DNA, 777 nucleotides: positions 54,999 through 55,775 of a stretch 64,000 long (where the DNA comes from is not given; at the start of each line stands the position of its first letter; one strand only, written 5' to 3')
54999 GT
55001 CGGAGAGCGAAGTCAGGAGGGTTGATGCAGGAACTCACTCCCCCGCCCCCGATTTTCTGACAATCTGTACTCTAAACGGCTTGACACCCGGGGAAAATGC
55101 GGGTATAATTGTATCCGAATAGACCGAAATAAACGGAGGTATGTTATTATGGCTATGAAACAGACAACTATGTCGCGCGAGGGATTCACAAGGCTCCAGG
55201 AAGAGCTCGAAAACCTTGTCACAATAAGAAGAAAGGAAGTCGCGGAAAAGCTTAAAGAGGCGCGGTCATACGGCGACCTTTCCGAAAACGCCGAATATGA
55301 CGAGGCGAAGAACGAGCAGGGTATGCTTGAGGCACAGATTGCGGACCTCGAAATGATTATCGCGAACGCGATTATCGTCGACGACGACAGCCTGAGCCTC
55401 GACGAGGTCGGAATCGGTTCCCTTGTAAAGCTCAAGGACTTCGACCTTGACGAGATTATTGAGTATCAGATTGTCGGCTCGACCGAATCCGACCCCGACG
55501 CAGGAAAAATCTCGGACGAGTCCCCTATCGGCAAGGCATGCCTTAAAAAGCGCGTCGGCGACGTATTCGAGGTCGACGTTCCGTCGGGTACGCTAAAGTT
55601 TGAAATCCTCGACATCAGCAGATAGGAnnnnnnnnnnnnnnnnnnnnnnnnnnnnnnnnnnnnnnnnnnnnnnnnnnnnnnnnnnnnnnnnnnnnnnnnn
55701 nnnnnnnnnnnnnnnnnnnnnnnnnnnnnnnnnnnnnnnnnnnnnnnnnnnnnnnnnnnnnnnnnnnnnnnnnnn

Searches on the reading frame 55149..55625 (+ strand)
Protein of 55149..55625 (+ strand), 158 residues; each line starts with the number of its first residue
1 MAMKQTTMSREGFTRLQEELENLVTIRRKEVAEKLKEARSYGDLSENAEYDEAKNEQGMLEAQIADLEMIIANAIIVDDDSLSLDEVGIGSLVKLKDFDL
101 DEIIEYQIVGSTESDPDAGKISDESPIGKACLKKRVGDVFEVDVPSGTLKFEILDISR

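Call 14: search_protein_families(library=pfam, max_evalue=0.001, proteins=[window:55149-55625:+])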
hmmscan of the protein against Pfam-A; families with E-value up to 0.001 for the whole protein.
window:55149-55625:+ (158 aa): 2 families
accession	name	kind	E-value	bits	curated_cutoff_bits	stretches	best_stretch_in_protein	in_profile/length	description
PF03449.20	GreA_GreB_N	-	2.2e-27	95.5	24.5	1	7-76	2-71/71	Transcription elongation factor, N-terminal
PF01272.25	GreA_GreB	-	3.6e-26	91.4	26.9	1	85-157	4-76/77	Transcription elongation factor, GreA/GreB, C-term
